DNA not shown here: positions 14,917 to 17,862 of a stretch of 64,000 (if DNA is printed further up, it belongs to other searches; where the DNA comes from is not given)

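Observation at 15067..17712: Intronless 881-aa all-TPR protein with an N-myristoylation-type start (MGSGSS)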

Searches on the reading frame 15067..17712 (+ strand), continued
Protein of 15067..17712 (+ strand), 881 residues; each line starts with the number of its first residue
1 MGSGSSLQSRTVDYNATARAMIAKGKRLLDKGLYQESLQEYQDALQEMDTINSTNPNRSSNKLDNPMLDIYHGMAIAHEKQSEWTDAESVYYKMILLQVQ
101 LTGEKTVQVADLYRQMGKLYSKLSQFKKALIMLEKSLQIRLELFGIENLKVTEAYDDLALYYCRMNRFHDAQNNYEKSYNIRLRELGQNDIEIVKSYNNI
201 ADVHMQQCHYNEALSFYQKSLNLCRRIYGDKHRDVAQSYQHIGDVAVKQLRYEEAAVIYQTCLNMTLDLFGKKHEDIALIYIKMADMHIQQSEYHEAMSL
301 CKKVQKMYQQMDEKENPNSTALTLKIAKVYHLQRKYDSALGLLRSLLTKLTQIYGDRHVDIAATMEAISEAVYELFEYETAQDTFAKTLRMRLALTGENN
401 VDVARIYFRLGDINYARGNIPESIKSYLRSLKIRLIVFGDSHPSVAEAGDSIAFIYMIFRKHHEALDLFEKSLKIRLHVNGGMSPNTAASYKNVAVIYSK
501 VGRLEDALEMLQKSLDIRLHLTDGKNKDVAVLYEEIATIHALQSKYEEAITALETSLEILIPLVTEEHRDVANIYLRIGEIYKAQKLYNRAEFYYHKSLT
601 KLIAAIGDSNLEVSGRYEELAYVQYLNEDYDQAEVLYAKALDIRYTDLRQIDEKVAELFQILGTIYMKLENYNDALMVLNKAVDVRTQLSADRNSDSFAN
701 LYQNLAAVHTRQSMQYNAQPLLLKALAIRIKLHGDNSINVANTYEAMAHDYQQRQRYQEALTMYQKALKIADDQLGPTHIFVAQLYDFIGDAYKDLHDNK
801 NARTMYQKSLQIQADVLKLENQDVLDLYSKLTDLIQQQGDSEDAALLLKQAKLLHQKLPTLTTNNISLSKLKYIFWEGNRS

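Call 51: search_protein_families(library=ncbifam, proteins=[window:15067-17709:+], max_evalue=0.00001)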
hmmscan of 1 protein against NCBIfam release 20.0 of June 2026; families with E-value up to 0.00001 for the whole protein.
window:15067-17709:+ (881 aa): 8 families
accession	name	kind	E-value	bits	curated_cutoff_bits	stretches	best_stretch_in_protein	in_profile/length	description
NF040586.1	FxSxx_TPR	equivalog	4e-45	154.6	300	2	34-378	394-740/830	FxSxx-COOH system tetratricopeptide repeat protein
NF053520.1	HK_Porph_FimS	equivalog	2.3e-26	92.2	600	3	67-340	43-304/618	sensor histidine kinase FimS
NF052312.1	T9SS_PorW_SprE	equivalog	2.6e-13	49.5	250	0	573-679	291-394/716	type IX secretion system periplasmic lipoprotein PorW/SprE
NF040959.1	MamA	equivalog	3.4e-10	39.7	200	0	260-474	19-201/204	magnetosome protein MamA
NF002725.1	PRK02603.1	equivalog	5.4e-10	39.5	143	0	402-504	33-122/173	photosystem I assembly protein Ycf3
NF033762.1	social_mot_Tgl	equivalog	1.6e-09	37.5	225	0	492-591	35-126/252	social motility TPR repeat lipoprotein Tgl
TIGR02521.1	type_IV_pilW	equivalog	2.4e-09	37.1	154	0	104-331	25-217/234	type IV pilus biogenesis/stability protein PilW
NF053720.1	NsdA_fam_reg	subfamily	7.3e-06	25.7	75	0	489-559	330-397/432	NsdA family TPR-like regulatory protein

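Call 63: search_protein_families(library=pfam, proteins=[P0024, P0070, P0105], max_evalue=0.001)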
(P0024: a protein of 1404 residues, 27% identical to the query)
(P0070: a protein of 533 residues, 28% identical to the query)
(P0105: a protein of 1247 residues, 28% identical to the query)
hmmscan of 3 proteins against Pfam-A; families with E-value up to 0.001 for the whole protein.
P0024 (1404 aa): 19 families
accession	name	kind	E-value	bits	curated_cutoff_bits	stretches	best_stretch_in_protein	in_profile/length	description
PF13424.12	TPR_12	-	2.3e-78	258.9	30.1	5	351-424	2-75/77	Tetratricopeptide repeat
PF13374.12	TPR_10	-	1.5e-54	181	27.5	4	228-264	4-40/42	Tetratricopeptide repeat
PF24885.1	TPR_NPHP3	-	9.2e-49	166.4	100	4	139-254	96-211/239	Nephrocystin-3 TPR domain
PF00515.34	TPR_1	-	1.4e-44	148.6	27.8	2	227-254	2-29/34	Tetratricopeptide repeat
PF07719.23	TPR_2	-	3e-33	111.6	27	2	227-254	2-29/34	Tetratricopeptide repeat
PF13181.12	TPR_8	-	3.5e-25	86.4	25.7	2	227-255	2-30/34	Tetratricopeptide repeat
PF13176.12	TPR_7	-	6.1e-20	70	27.9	1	229-256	2-29/36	Tetratricopeptide repeat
PF16095.11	COR-A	-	6.8e-13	49.2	35.3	1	949-1095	10-143/143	C-terminal of Roc, COR-A domain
PF13431.12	TPR_17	-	9.4e-13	47.8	24.4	0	227-246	14-33/34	Tetratricopeptide repeat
PF13414.12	TPR_11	-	1.8e-12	47.1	26.8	0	443-465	1-23/42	TPR repeat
PF17874.7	TPR_MalT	-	1e-11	45.2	45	0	322-423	52-151/336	MalT-like TPR region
PF08477.19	Roc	-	2e-10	41.4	27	1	746-777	57-88/119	Ras of Complex, Roc, domain of DAPkinase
PF13432.12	TPR_16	-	1.2e-08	35.7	32.7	0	230-252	35-57/65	Tetratricopeptide repeat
PF13428.12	TPR_14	-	1.9e-08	34.6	23.5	0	232-255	7-30/44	Tetratricopeptide repeat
PF13174.12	TPR_6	-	7.8e-07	29.8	26.3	0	232-254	6-28/33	Tetratricopeptide repeat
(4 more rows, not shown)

P0070 (533 aa): 25 families
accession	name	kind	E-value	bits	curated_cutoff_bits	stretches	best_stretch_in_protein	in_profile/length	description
PF13424.12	TPR_12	-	6.8e-81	266.9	30.1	4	310-383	1-74/77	Tetratricopeptide repeat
PF13374.12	TPR_10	-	3.5e-70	230.6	27.5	6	311-352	1-42/42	Tetratricopeptide repeat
PF24885.1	TPR_NPHP3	-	1.5e-43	149.4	100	3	268-384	97-213/239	Nephrocystin-3 TPR domain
PF00515.34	TPR_1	-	4e-42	140.8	27.8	5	187-215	2-30/34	Tetratricopeptide repeat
PF07719.23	TPR_2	-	1.4e-36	122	27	2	186-215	1-30/34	Tetratricopeptide repeat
PF13176.12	TPR_7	-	1.7e-30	102.9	27.9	0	189-215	2-28/36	Tetratricopeptide repeat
PF13181.12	TPR_8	-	4e-27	92.5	25.7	2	186-215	1-30/34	Tetratricopeptide repeat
PF13431.12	TPR_17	-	4.9e-17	61.2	24.4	0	222-248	7-33/34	Tetratricopeptide repeat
PF17874.7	TPR_MalT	-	9.4e-15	55.1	45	2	72-253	11-186/336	MalT-like TPR region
PF01535.26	PPR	-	2.1e-13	50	25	0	230-253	2-25/31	PPR repeat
PF13414.12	TPR_11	-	6.3e-13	48.6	26.8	0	193-215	1-23/42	TPR repeat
PF13432.12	TPR_16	-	1.3e-11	45.1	32.7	1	323-374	8-51/65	Tetratricopeptide repeat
PF13428.12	TPR_14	-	7e-10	39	23.5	0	233-255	6-28/44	Tetratricopeptide repeat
PF10516.15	SHNi-TPR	-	1.1e-09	38.1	21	0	121-137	20-36/38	SHNi-TPR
PF14559.12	TPR_19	-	1.2e-09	38.8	25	0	198-253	3-50/68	Tetratricopeptide repeat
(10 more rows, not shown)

P0105 (1247 aa): 24 families
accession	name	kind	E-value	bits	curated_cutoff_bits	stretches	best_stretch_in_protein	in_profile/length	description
PF13424.12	TPR_12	-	2.4e-74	246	30.1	5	269-342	2-75/77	Tetratricopeptide repeat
PF13374.12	TPR_10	-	2.2e-54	180.4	27.5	5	311-350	1-40/42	Tetratricopeptide repeat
PF00515.34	TPR_1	-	8.9e-39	130.2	27.8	5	229-257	2-30/34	Tetratricopeptide repeat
PF24885.1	TPR_NPHP3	-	8.6e-35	120.7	100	3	95-216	92-213/239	Nephrocystin-3 TPR domain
PF07719.23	TPR_2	-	1.3e-27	94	27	2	312-341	1-30/34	Tetratricopeptide repeat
PF13181.12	TPR_8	-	5.3e-26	89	25.7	3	229-258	2-31/34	Tetratricopeptide repeat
PF13176.12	TPR_7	-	1.6e-22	78.1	27.9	1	231-258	2-29/36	Tetratricopeptide repeat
PF13431.12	TPR_17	-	6.7e-15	54.5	24.4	0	223-248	8-33/34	Tetratricopeptide repeat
PF08477.19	Roc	-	4e-12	46.8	27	1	574-643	23-94/119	Ras of Complex, Roc, domain of DAPkinase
PF10516.15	SHNi-TPR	-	2.1e-11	43.6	21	0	312-346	1-35/38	SHNi-TPR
PF16095.11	COR-A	-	6.8e-11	42.7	35.3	1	811-961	13-143/143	C-terminal of Roc, COR-A domain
PF00531.28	Death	-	5.8e-10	39.6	22.6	1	1161-1235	2-79/86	Death domain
PF17874.7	TPR_MalT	-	9.6e-10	38.7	45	1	230-380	42-187/336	MalT-like TPR region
PF14938.12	SNAP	-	7.9e-09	35.8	25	1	189-337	38-180/282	Soluble NSF attachment protein, SNAP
PF13428.12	TPR_14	-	8.9e-09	35.6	23.5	0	235-256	8-29/44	Tetratricopeptide repeat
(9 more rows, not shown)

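Call 74: predict_structure(alignment_id=A1)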
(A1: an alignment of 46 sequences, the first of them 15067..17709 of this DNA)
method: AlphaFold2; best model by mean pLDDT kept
length: 881 residues; sequences in the alignment: 46
mean_pLDDT: 82.8   pTM: 0.75
mean pLDDT of the five models: 82.8, 81.8, 81.4, 80.8, 80.6
residues with pLDDT >= 90: 537; 70-90: 128; 50-70: 113; < 50: 103
segments of 3 or more residues with pLDDT < 50: 1-12, 648-650, 735-748, 771-798, 812-821, 858-881
pLDDT, mean of each block of 10 residues (from residue 1): 36 70 87 87 86 67 76 92 93 95 95 97 95 98 97 97 95 98 98 97 96 98 98 97 96 97 98 95 97 96 95 78 96 96 97 94 97 95 98 96 98 94 97 96 96 96 98 96 95 98 98 97 92 98 98 98 91 97 97 95 73 68 84 80 53 84 95 91 83 73 85 67 55 46 47 56 54 41 32 40 49 43 56 55 61 51 41 38 34
secondary structure, 60 per line:
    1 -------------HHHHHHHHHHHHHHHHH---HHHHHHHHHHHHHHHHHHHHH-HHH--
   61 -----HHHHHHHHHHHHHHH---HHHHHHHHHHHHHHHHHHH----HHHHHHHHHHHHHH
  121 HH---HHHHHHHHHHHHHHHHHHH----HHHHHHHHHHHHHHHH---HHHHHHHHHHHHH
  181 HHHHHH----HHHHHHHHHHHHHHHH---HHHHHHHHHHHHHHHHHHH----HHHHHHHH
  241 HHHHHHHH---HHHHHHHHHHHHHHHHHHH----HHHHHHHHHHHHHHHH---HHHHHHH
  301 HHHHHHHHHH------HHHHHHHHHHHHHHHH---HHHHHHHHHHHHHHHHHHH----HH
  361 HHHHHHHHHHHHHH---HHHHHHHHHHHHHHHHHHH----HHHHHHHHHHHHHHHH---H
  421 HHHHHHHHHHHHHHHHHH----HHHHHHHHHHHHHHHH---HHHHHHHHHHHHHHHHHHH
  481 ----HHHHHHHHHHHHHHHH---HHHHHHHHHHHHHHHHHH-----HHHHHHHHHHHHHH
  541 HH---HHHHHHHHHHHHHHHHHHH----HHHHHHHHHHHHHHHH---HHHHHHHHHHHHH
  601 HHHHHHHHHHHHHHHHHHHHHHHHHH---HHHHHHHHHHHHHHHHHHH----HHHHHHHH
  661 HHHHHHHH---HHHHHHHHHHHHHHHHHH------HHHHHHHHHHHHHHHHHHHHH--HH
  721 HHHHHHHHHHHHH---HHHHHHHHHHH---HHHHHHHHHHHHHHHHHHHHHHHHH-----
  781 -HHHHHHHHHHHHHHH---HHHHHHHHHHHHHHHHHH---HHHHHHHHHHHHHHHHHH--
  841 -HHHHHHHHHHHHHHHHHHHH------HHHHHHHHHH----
elements in order (helices of 4 or more, strands of 3 or more residues): H14-30 H34-54 H66-80 H84-102 H107-122 H126-144 H149-164 H168-186 H191-206 H210-228 H233-248 H252-270 H275-290 H294-310 H317-332 H336-354 H359-374 H378-396 H401-416 H420-438 H443-458 H462-480 H485-500 H504-521 H527-542 H546-564 H569-584 H588-626 H630-648 H653-668 H672-689 H696-716 H719-733 H737-747 H751-775 H782-796 H800-817 H821-838 H842-861 H868-877

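Call 76: fold_search(model_id=the predicted structure, library=pdb)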
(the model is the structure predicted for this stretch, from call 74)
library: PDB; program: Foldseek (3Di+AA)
matches with E <= 10: 1506; with E <= 0.001: 359
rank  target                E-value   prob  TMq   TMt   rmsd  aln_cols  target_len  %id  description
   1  9rtt_Q                9.6e-13  1.00  0.27  0.27  23.5       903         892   15  Activated Elongation Complex with IWS1 and ELOF1 (released 2025-09-03)
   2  9hvq_Q                4.7e-12  1.00  0.26  0.26  25.6       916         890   16  Structure of the transcribing Pol II-DSIF-PAF-SPT6-RECQL5 complex (released 2025-07-16)
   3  8fgw_D                4.4e-11  1.00  0.33  0.24  22.7       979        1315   13  Human IFT-A complex structures provide molecular insights into ciliary transport (released 2023-02-22)
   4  8jal_B                5.4e-11  1.00  0.37  0.53  10.6       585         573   16  Structure of CRL2APPBP2 bound with RxxGP degron (dimer) (released 2023-10-18)
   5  4buj_B                5.6e-11  1.00  0.29  0.20  24.8      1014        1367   11  Crystal structure of the S. cerevisiae Ski2-3-8 complex (released 2013-08-28)
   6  7xn7_q                6.0e-11  1.00  0.31  0.30  32.3       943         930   14  RNA polymerase II elongation complex containing Spt4/5, Elf1, Spt6, Spn1 and Paf1C (released 2022-09-07)
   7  1w3b_A                1.3e-10  1.00  0.24  0.50  10.8       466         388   16  The superhelical TPR domain of O-linked GlcNAc transferase reveals structural similarities to importin alpha. (released 2004-09-09)
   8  8q9t_E                1.7e-10  1.00  0.25  0.21  24.8      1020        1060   10  CryoEM structure of a S. Cerevisiae Ski238 complex bound to RNA (released 2023-11-29)
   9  7qds_B                2.3e-10  1.00  0.30  0.27  26.6       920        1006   12  Apo human SKI complex in the open state (released 2022-02-02)
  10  7qdr_B                2.7e-10  1.00  0.29  0.23  22.8       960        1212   13  Apo human SKI complex in the closed state (released 2022-02-02)
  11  9gaw_J                3.0e-10  1.00  0.41  0.66   7.5       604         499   15  High-resolution structure of the Anaphase-promoting complex/cyclosome (APC/C) bound to co-activator Cdh1 (released 2024-08-14)
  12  7qdz_B                4.2e-10  1.00  0.26  0.22  32.5      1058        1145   12  80S-bound human SKI complex in the closed state (released 2022-02-09)
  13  7dkh_A                4.4e-10  1.00  0.19  0.19  25.4       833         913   14  Crystal structure of the Ctr9/Paf1/Cdc73/Rtf1 quaternary complex (released 2021-11-24)
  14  8bbe_D                5.6e-10  1.00  0.29  0.36  15.2       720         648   14  Structure of the IFT-A complex; IFT-A2 module (released 2022-12-21)
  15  8jal_A                6.2e-10  1.00  0.37  0.53  12.4       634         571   15  Structure of CRL2APPBP2 bound with RxxGP degron (dimer) (released 2023-10-18)
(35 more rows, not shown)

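Call 78: list_cluster_members(proteins=[P0228, P0262, P0208, P0209, P0211, P0215, P0219, P0227, P0229, P0348])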
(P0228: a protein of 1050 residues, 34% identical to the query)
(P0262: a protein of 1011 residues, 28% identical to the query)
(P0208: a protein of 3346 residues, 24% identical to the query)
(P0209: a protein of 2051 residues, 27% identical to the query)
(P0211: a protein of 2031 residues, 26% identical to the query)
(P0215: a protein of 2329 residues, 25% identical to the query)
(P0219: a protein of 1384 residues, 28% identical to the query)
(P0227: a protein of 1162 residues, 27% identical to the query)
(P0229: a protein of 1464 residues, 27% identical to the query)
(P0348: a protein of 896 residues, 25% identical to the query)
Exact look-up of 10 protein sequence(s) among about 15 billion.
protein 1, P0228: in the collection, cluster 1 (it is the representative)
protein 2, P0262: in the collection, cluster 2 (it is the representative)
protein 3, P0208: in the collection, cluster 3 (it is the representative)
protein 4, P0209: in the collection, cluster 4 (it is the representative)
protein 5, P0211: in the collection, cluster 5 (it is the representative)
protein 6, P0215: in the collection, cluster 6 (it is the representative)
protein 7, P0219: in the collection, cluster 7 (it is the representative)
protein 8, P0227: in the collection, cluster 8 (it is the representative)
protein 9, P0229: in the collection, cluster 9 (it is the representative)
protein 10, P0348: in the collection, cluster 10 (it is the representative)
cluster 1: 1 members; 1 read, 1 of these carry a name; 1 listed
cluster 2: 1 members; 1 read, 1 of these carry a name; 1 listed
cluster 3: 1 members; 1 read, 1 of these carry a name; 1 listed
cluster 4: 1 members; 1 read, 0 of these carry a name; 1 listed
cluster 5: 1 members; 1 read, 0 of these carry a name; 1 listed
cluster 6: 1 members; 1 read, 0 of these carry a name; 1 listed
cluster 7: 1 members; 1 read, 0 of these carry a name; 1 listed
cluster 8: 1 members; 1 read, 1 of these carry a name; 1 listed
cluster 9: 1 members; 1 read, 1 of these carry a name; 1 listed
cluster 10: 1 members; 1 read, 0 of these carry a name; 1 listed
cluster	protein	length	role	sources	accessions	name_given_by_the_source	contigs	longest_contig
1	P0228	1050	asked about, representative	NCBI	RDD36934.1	Nephrocystin-3, partial [Trichoplax sp. H2]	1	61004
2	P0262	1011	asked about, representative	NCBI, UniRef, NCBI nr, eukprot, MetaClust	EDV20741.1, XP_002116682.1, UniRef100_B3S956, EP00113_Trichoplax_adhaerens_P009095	uncharacterized protein TRIADDRAFT_60705 [Trichoplax adhaerens] | Nephrocystin-3 n=1 Tax=Trichoplax adhaerens TaxID=10228 RepID=B3S956_TRIAD | hypothetical protein TRIADDRAFT_60705 [Trichoplax adhaerens]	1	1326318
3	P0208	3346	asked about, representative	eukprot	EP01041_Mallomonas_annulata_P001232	gene1232-2390_t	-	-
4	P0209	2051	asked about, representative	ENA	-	-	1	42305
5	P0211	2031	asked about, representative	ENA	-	-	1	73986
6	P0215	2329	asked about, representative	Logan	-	-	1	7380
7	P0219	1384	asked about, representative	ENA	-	-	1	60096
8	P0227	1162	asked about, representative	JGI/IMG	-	CHAT domain-containing protein/Tfp pilus assembly protein PilF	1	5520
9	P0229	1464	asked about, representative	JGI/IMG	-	tetratricopeptide (TPR) repeat protein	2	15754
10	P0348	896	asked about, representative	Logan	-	-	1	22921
